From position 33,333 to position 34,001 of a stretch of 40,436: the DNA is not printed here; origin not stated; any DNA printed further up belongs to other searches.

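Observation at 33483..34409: Orphan IS66 Orf1/Orf2-like accessory pair, without transposase, embedded in the Exo-annealase-SSB recombination operon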

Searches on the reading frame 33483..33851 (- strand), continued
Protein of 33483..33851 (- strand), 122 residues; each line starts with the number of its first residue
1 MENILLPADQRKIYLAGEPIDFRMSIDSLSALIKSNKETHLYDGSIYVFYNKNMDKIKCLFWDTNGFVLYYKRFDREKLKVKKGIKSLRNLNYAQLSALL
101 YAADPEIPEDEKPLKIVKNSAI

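Call 27: get_annotated_region(hit=H2, flank=4000)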
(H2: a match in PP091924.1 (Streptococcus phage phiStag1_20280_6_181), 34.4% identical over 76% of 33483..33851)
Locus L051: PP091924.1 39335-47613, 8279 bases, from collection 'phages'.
description: Streptococcus phage phiStag1_20280_6_181, complete genome.
organism: Streptococcus phage phiStag1_20280_6_181 (NCBI taxid 3115048)
taxonomy: Viruses; Duplodnaviria; Heunggongvirae; Uroviricota; Caudoviricetes
host: Streptococcus agalactiae 20280_6_181; source: cerebrospinal fluid from human; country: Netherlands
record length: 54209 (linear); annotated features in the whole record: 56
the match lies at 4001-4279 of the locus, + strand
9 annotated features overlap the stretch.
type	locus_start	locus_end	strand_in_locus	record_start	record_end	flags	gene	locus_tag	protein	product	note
CDS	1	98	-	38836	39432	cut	-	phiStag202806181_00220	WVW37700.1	sigma-70 family RNA polymerase sigma factor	-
CDS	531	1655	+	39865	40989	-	-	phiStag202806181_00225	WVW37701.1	CTD11 domain-containing protein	-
CDS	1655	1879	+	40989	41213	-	mafI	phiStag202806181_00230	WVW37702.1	MafI family immunity protein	-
CDS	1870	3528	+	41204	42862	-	-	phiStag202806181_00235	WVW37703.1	DUF2326 domain-containing protein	-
CDS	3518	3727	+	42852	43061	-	yozG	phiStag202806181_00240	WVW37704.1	DNA-binding transcriptional regulator, XRE family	-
CDS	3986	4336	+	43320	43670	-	tnpB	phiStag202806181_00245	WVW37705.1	accessory protein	IS66 family insertion sequence element accessory protein TnpB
CDS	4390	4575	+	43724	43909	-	-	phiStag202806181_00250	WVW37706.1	LZ-Tnp-IS66 domain-containing protein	-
CDS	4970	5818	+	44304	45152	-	-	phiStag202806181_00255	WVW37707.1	transposase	IS66 family transposase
CDS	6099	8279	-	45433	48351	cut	-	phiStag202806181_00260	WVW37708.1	LPXTG-motif cell wall anchor domain protein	-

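Call 28: search_protein_families(library=pfam, proteins=[L018:4461-6017:+, L046:6361-7899:+, L018:3378-3977:+, L046:5411-5998:+, L021:779-1399:+], max_evalue=0.1)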
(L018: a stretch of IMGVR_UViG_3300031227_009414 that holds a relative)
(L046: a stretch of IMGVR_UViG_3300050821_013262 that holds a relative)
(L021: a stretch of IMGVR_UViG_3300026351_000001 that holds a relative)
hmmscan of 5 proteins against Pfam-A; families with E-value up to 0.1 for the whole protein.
L018:4461-6017:+ (518 aa): 3 families
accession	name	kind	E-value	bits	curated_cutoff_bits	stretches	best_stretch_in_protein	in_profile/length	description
PF24883.2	NPHP3_N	-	0.0029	18.3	24.8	1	68-119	25-76/164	Nephrocystin 3, N-terminal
PF00270.35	DEAD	-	0.012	15.7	26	1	66-187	15-132/167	DEAD/DEAH box helicase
PF17289.8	Terminase_6C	-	0.03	14.7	22.6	1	384-472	58-151/155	Terminase RNaseH-like domain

L046:6361-7899:+ (512 aa): 1 family
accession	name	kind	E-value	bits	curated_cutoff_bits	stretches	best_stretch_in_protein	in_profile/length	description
PF17289.8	Terminase_6C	-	1.3e-05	25.6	22.6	1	380-468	59-152/155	Terminase RNaseH-like domain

L018:3378-3977:+ (199 aa): 0 families

L046:5411-5998:+ (195 aa): 0 families

L021:779-1399:+ (206 aa): 0 families

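Call 31: search_protein_families(library=phrogs, proteins=[L026:5462-6001:+, L009:4468-5001:+, L018:3378-3977:+], max_evalue=0.05)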
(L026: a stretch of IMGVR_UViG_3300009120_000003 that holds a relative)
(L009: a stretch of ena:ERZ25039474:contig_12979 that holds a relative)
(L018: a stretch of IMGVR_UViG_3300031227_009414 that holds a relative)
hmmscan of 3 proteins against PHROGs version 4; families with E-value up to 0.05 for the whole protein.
L026:5462-6001:+ (179 aa): 1 family
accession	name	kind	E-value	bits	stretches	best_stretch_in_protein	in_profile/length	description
phrog_4455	-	unknown function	0.015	16.5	1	79-128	10-59/83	-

L009:4468-5001:+ (177 aa): 0 families

L018:3378-3977:+ (199 aa): 1 family
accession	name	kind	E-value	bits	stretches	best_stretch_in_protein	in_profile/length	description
phrog_3877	-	unknown function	0.016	15.9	1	7-66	21-82/285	-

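Call 43: find_related_loci(query=A2, collection=genome_contigs, flank=8000)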
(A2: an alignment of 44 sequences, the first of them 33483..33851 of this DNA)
Query A2 (122 aa) in genome_contigs; peptide patterns used: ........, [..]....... (x = any residue, [..] = any of these).
548 stretches matched a pattern; 484 encode a relative of the query (tblastn E <= 1e-3); the best 80 are kept; 80 distinct loci.
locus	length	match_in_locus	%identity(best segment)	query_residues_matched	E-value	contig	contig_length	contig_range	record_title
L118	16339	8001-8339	55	4-117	2e-38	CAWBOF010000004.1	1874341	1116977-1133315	MAG: Candidatus Acidoferrales bacterium isolate MFD01248.bin.2.23 genome assembly, contig: contig_12979, whole genome sh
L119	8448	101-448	52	4-121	5e-38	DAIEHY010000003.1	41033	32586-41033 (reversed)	MAG TPA_asm: Desulfosporosinus sp. isolate clean1016 NODE_3_length_41033_cov_6.605088, whole genome shotgun sequence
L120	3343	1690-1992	45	4-104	2e-24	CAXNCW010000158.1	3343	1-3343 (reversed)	MAG: Legionellaceae bacterium isolate TH-11nov19-173 genome assembly, contig: TH-11nov19-C70955, whole genome shotgun se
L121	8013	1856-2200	41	1-114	4e-22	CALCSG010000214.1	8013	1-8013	MAG TPA_asm: uncultured Gammaproteobacteria bacterium isolate ERR2206791_bin.50_CONCOCT_v1.1_MAG genome assembly, contig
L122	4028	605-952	42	1-115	9e-22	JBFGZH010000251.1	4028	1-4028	MAG: Psychromonas sp. isolate Mix_sand06.2021.04.G.41 k141_1961797_length_4028_cov_8.0000, whole genome shotgun sequence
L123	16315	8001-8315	44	1-104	1e-21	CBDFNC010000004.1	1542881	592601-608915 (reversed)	MAG: Psychromonadaceae bacterium isolate 2158fd4e-c09c-4043-89e0-af5145698810 genome assembly, contig: contig_4, whole g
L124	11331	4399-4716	41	9-114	1e-21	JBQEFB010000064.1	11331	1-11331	MAG: Marinomonas sp. isolate AOP19_D1_surf _bin _5 AOP19_D1_surf.bin.5_64, whole genome shotgun sequence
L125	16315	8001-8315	44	1-104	1e-21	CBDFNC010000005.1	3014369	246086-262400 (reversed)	MAG: Psychromonadaceae bacterium isolate 2158fd4e-c09c-4043-89e0-af5145698810 genome assembly, contig: contig_5, whole g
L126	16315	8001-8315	44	1-104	1e-21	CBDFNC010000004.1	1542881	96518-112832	MAG: Psychromonadaceae bacterium isolate 2158fd4e-c09c-4043-89e0-af5145698810 genome assembly, contig: contig_4, whole g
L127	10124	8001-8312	44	12-115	2e-21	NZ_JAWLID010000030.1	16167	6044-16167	Vibrio sp. EA2 NE2_scaffold30, whole genome shotgun sequence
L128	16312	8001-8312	44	12-115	2e-21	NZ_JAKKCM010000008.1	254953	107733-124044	Vibrio sp. J1-1 J1-1_8, whole genome shotgun sequence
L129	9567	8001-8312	42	12-115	2e-21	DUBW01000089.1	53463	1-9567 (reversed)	MAG TPA_asm: Methyloprofundus sp. isolate UWMA-0312 NODE_916_length_53463_cov_1.076962, whole genome shotgun sequence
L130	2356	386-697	44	12-115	2e-21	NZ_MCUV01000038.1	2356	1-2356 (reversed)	Vibrio sp. 10N.286.49.B3 10N.286.49.B3_contig_42, whole genome shotgun sequence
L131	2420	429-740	44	12-115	2e-21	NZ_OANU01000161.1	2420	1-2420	Vibrio thalassae strain CECT8203, whole genome shotgun sequence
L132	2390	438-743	40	13-114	3e-21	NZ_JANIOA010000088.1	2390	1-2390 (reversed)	Sedimenticola hydrogenitrophicus strain SB48 88, whole genome shotgun sequence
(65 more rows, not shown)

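Call 58: predict_structure(alignment_id=A2)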
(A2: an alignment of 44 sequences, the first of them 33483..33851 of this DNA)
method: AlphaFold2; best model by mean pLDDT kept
length: 122 residues; sequences in the alignment: 44
mean_pLDDT: 68.4   pTM: 0.60
mean pLDDT of the five models: 68.4, 65.8, 61.7, 61.6, 58.7
residues with pLDDT >= 90: 1; 70-90: 64; 50-70: 27; < 50: 30
segments of 3 or more residues with pLDDT < 50: 1-7, 79-82, 104-122
pLDDT, mean of each block of 10 residues (from residue 1): 48 83 88 75 81 85 82 66 60 71 47 41 43
secondary structure, 60 per line:
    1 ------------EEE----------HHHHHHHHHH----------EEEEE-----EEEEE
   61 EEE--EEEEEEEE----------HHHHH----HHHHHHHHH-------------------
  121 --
elements in order: E13-15 H26-35 E46-50 E56-63 E66-73 H84-88 H93-101

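Call 60: search_solved_structures(query=A2, max_evalue=1)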
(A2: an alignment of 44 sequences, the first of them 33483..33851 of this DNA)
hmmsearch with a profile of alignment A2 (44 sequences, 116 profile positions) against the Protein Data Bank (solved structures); distinct sequences matched with E-value up to 1: 9.
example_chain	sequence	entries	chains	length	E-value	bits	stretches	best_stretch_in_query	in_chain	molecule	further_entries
5gpa_A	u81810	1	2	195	0.13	15.5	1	33-83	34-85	Transcriptional regulator (TetR/AcrR family)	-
5gp9_A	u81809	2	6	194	0.14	15.4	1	33-67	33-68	Transcriptional regulator (TetR/AcrR family)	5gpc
4jqf_A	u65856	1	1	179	0.36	14.1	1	24-96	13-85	CST complex subunit STN1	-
1vi0_A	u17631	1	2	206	0.57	13.4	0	31-65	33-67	transcriptional regulator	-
1yzu_A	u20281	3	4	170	0.76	13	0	57-112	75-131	Ras-related protein Rab-21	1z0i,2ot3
1z08_A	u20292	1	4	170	0.79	13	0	57-112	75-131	Ras-related protein Rab-21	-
4hqe_A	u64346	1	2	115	0.86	12.8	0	55-106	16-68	Transcriptional regulator QsrR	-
1yzt_A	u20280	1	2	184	0.89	12.8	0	57-112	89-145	Ras-related protein Rab-21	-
3whb_A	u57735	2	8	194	0.9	12.8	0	30-65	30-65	Fatty acid metabolism regulator protein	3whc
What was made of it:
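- Tried and rejected: A PDB profile search gave nothing (call 60).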

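Call 62: fold_search(model_id=the predicted structure, library=pdb)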
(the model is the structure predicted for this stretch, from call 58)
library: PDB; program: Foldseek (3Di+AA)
matches with E <= 10: 1027; with E <= 0.001: 0
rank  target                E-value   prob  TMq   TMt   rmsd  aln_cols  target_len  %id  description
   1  5myj_A                2.6e-02  0.41  0.25  0.21  13.7       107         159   12  Structure of 70S ribosome from Lactococcus lactis (released 2017-10-11)
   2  4v4g_Aa               3.4e-02  0.44  0.25  0.31  10.8        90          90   18  Crystal structure of five 70s ribosomes from Escherichia Coli in complex with protein Y. (released 2014-07-09)
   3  1l4s_MODEL_1_A        3.4e-02  0.44  0.25  0.27  10.8        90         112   18  Solution structure of ribosome associated factor Y (released 2002-12-04)
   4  6gzx_V3               8.9e-02  0.25  0.25  0.26  15.3       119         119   12  T. thermophilus hibernating 100S ribosome (ice) (released 2018-10-24)
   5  4v8i_CY               1.3e-01  0.20  0.23  0.28  11.7        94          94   17  Crystal structure of YfiA bound to the 70S ribosome. (released 2014-07-09)
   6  4y4o_1y               1.7e-01  0.21  0.25  0.29  11.8        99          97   19  Crystal structure of the Thermus thermophilus 70S ribosome with rRNA modifications and bound to protein Y (YfiA) at 2 (released 2015-03-18)
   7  2dka_B                1.8e-01  0.66  0.25  0.08   4.0        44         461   18  Crystal structure of N-acetylglucosamine-phosphate mutase, a member of the alpha-D-phosphohexomutase superfamily, in t (released 2006-05-16)
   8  3tqm_C                2.2e-01  0.23  0.26  0.32  11.4        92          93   13  Structure of an ribosomal subunit interface protein from Coxiella burnetii (released 2011-09-28)
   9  1nrv_A                2.4e-01  0.38  0.33  0.38   6.2        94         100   12  Crystal structure of the SH2 domain of Grb10 (released 2003-04-15)
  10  6qbz_MODEL_1_A        2.4e-01  0.13  0.21  0.23  11.8       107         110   13  Solution structure of the N-terminal domain of the Staphylococcus aureus Hibernation Promoting Factor (released 2019-06-19)
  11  4y4o_2y               2.5e-01  0.15  0.23  0.28  11.9        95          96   17  Crystal structure of the Thermus thermophilus 70S ribosome with rRNA modifications and bound to protein Y (YfiA) at 2 (released 2015-03-18)
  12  5t5s                  2.7e-01  0.35  0.25  0.17   4.6        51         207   18  A fragment of a human tRNA synthetase (released 2016-11-30)
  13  4v8i_AY               3.0e-01  0.15  0.23  0.28  11.0        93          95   19  Crystal structure of YfiA bound to the 70S ribosome. (released 2014-07-09)
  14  9y1l_A                3.3e-01  0.63  0.31  0.26   4.7        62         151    6  Crystal Structure of Putative Restriction Endonuclease Domain-Containing Protein from Leptospirillum ferriphilum YSK (released 2025-09-10)
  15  2dka_A                3.3e-01  0.60  0.24  0.06   2.4        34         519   18  Crystal structure of N-acetylglucosamine-phosphate mutase, a member of the alpha-D-phosphohexomutase superfamily, in t (released 2006-05-16)
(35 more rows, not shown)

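Call 77: fold_search(model_id=the predicted structure, library=viral)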
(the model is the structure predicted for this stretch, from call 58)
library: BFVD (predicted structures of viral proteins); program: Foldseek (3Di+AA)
matches with E <= 10: 1296; with E <= 0.001: 0
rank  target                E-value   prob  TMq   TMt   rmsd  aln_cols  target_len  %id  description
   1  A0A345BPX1            2.5e-03  0.77  0.27  0.20  25.4       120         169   15  (no name in the UniProt tables at hand)
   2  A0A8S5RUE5            7.5e-03  0.69  0.28  0.30  19.2       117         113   10  (no name in the UniProt tables at hand)
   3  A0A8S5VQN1            1.0e-02  0.72  0.32  0.31  27.0       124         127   13  (no name in the UniProt tables at hand)
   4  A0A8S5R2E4            1.8e-02  0.35  0.23  0.21  25.2       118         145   10  Uncharacterized protein [Siphoviridae sp. ctWWc42]
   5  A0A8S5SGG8            2.0e-02  0.57  0.31  0.28  18.5       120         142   11  Uncharacterized protein [Podoviridae sp. ctZih56]
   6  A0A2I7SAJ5            2.1e-02  0.30  0.22  0.22  20.5       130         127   12  (no name in the UniProt tables at hand)
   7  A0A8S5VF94            2.6e-02  0.51  0.27  0.25  22.5       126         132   10  Uncharacterized protein [Siphoviridae sp. ctbxa26]
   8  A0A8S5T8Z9            2.9e-02  0.47  0.28  0.25  19.5       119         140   13  Uncharacterized protein [Siphoviridae sp. ctmIh35]
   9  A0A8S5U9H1            3.8e-02  0.54  0.30  0.29  22.8       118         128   13  Zipper dimerization domain transcription factor-like protein [Siphoviridae sp. ctKNZ79]
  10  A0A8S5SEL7            4.1e-02  0.38  0.28  0.22  20.4       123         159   15  Uncharacterized protein [Caudovirales sp. ctrNG92]
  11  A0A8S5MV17            4.1e-02  0.25  0.24  0.24  18.4       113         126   16  Uncharacterized protein [Caudovirales sp. ctUL28]
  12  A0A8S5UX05            5.6e-02  0.54  0.35  0.32  24.8       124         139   10  Uncharacterized protein [Siphoviridae sp. ctDmR33]
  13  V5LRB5                5.6e-02  0.47  0.31  0.12   9.2        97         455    8  (no name in the UniProt tables at hand)
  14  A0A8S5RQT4            6.0e-02  0.30  0.29  0.24  26.7       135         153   10  (no name in the UniProt tables at hand)
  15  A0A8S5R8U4            6.0e-02  0.30  0.29  0.23  29.8       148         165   15  Uncharacterized protein [virus sp. cti5L29]
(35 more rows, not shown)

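Call 79: search_protein_families(library=pfam, proteins=[L023:3835-5484:+, L024:3638-5344:+, L049:1456-3279:+, L049:4657-5193:+, L046:4389-4850:+, L045:6815-7759:+, L031:10040-11620:-, L037:1926-2423:+, L040:3257-3664:+], max_evalue=0.01)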
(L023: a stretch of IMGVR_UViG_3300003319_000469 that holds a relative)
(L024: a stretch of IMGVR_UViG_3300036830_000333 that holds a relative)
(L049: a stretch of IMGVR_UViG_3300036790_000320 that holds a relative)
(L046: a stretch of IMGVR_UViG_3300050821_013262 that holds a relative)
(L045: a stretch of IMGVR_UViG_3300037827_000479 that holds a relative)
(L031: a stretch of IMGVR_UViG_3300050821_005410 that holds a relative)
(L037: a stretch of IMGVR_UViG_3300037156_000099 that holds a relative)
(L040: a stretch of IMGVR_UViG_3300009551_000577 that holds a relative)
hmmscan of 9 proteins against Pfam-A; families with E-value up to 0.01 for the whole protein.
L023:3835-5484:+ (549 aa): 5 families
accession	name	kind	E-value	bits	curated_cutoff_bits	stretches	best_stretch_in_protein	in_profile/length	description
PF00271.37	Helicase_C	-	5.1e-15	56.1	23.5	1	228-329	6-109/110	Helicase conserved C-terminal domain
PF04851.21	ResIII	-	1.7e-11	44.7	22.5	1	7-146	25-161/164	Type III restriction enzyme, res subunit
PF00270.35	DEAD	-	1.7e-11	44.6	26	1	6-146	15-159/167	DEAD/DEAH box helicase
PF13245.12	AAA_19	-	0.0054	17.3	25.1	0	5-119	11-106/134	AAA domain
PF05127.21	NAT10_TcmA_helicase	-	0.0078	16.5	22.7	0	10-122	2-108/176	RNA cytidine acetyltransferase NAT10/TcmA, helicase domain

L024:3638-5344:+ (568 aa): 5 families
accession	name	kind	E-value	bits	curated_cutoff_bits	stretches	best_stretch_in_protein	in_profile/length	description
PF04851.21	ResIII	-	2.8e-19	70.1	22.5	1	3-159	3-161/164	Type III restriction enzyme, res subunit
PF00271.37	Helicase_C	-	1.2e-13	51.7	23.5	1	245-343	9-109/110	Helicase conserved C-terminal domain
PF00270.35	DEAD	-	1.8e-13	51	26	1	5-159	1-159/167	DEAD/DEAH box helicase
PF13401.12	AAA_22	-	5.1e-06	27.3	27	1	23-143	5-106/130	AAA domain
PF09848.15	SLFN-g3_helicase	-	0.0059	16.4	24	0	33-132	11-95/354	Schlafen group 3, DNA/RNA helicase domain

L049:1456-3279:+ (607 aa): 5 families
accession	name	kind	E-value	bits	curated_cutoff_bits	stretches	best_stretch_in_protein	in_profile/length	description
PF13155.12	Toprim_2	-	3.1e-12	47.1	22.1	1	202-288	2-88/88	Toprim-like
PF13481.12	AAA_25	-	4.2e-08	33.5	27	1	350-502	31-194/195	AAA domain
PF13662.12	Toprim_4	-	3.5e-07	30.8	25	1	199-270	2-75/85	Toprim domain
PF03796.21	DnaB_C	-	7.5e-07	29.2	27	1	349-572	16-238/255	DnaB-like helicase C terminal domain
PF01751.28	Toprim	-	3.5e-06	27.6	23.1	1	200-269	2-80/96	Toprim domain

L049:4657-5193:+ (178 aa): 1 family
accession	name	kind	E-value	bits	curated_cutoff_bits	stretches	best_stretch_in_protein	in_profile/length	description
PF20901.3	Sf6_terminase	-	3e-25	88.8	27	1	38-151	1-104/106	Bacteriophage Sf6, terminase small subunit-like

L046:4389-4850:+ (153 aa): 1 family
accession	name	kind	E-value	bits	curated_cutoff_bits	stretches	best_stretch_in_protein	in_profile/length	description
PF20901.3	Sf6_terminase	-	5.8e-31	107.1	27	1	7-121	1-101/106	Bacteriophage Sf6, terminase small subunit-like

L045:6815-7759:+ (314 aa): 2 families
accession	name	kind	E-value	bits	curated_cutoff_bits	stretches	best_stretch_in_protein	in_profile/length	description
PF13730.12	HTH_36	-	0.0015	18.8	25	1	44-96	3-55/55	Helix-turn-helix domain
PF13412.12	HTH_24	-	0.0096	15.9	21.9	0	68-96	19-47/48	Winged helix-turn-helix DNA-binding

L031:10040-11620:- (526 aa): 0 families

L037:1926-2423:+ (165 aa): 2 families
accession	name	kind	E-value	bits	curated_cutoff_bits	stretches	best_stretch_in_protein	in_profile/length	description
PF09414.15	RNA_ligase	-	2.6e-10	41.2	27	1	18-160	2-169/171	RNA ligase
PF09511.15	RNA_lig_T4_1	-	0.001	19.4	28.3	1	2-52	29-79/227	RNA ligase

L040:3257-3664:+ (135 aa): 0 families

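Call 90: find_related_loci(query=A5, collection=viral_contigs, flank=3000)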
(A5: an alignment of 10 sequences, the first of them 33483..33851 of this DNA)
Query A5 (122 aa) in viral_contigs; peptide patterns used: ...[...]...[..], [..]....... (x = any residue, [..] = any of these).
209 stretches matched a pattern; 37 encode a relative of the query (tblastn E <= 1e-3); 37 distinct loci.
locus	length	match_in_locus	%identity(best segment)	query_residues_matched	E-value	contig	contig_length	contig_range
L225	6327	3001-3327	55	4-113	9e-39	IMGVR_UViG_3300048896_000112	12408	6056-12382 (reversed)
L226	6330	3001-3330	52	4-114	2e-38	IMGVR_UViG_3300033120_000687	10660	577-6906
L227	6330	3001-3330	53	4-114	8e-38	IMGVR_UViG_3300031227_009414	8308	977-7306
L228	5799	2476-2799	55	4-112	1e-37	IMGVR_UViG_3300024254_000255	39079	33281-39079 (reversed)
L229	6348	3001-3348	48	4-119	1e-37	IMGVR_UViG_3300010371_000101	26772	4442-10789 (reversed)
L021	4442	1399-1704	56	4-105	3e-37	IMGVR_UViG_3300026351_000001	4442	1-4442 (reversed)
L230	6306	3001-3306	54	4-105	5e-37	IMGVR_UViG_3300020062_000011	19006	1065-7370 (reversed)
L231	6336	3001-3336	53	4-116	5e-37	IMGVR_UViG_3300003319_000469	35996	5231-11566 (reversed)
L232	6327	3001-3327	53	4-113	2e-36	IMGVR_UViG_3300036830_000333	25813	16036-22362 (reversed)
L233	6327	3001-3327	54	4-113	1e-36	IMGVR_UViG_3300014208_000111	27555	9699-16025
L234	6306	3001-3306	54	4-105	7e-37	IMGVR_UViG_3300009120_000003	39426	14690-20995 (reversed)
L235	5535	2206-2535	50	4-114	2e-36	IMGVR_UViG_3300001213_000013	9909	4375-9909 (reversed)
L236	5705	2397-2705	55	4-106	8e-37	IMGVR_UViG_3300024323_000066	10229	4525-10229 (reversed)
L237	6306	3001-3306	55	4-105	4e-36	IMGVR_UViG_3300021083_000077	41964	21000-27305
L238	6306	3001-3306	54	4-105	4e-36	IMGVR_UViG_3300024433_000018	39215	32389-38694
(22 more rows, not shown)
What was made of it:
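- Presence varies among close relatives (call 90).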
